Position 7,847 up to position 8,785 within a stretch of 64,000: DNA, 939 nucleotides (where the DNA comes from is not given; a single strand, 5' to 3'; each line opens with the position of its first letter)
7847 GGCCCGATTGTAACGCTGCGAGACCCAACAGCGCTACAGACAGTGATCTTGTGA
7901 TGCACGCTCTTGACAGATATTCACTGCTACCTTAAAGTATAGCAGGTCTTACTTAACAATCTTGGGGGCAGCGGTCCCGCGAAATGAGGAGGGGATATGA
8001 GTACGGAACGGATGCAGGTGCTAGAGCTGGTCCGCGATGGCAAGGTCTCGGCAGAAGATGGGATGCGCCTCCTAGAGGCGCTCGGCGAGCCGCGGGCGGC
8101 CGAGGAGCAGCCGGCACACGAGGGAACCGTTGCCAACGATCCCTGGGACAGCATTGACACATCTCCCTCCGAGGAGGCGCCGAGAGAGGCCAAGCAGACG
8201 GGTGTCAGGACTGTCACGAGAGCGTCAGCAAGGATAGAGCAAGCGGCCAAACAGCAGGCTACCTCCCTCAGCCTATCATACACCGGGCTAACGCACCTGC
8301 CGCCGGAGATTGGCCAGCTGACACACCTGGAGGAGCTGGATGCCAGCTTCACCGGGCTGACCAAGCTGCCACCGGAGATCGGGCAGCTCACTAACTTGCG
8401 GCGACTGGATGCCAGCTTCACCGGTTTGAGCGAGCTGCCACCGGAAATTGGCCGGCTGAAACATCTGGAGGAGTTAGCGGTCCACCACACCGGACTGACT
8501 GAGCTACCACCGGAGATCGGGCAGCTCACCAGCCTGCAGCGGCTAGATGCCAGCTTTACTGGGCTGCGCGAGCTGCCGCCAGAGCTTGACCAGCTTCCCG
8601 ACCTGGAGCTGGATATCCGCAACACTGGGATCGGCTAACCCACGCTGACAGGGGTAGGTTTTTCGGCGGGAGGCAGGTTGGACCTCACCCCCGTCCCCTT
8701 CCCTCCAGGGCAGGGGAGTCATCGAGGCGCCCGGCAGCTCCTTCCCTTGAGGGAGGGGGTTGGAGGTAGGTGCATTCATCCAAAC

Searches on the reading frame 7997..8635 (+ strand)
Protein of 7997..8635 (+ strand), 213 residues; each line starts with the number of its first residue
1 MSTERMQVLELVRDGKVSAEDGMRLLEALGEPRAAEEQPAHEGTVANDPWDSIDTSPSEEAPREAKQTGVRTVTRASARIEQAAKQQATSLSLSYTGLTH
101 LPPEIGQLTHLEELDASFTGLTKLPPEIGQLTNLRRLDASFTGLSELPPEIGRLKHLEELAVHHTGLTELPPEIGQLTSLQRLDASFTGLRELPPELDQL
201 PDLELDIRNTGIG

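Call 90: search_protein_families(library=pfam, proteins=[window:7997-8635:+], max_evalue=0.001)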
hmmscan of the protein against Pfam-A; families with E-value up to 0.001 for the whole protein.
window:7997-8635:+ (213 aa): 6 families
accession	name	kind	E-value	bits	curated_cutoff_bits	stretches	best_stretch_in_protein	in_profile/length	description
PF23598.1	LRR_14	-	3.4e-23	82.4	40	2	91-164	52-123/353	Leucine-rich repeat region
PF12799.13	LRR_4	-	1.7e-13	50.8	27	1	132-170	1-39/44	Leucine Rich repeats (2 copies)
PF00560.39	LRR_1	-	2.1e-12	45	20.6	0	110-131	1-23/23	Leucine Rich Repeat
PF13855.12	LRR_8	-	4.1e-10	39.7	27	1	89-142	4-59/61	Leucine rich repeat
PF22746.1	SHOCT-like_DUF2089-C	-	8.6e-10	38.3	27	1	4-32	2-30/32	SHOCT-like domain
PF25019.1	LRR_R13L1-DRL21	-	0.0007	19.9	27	0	132-184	69-123/127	R13L1/DRL21 LRRs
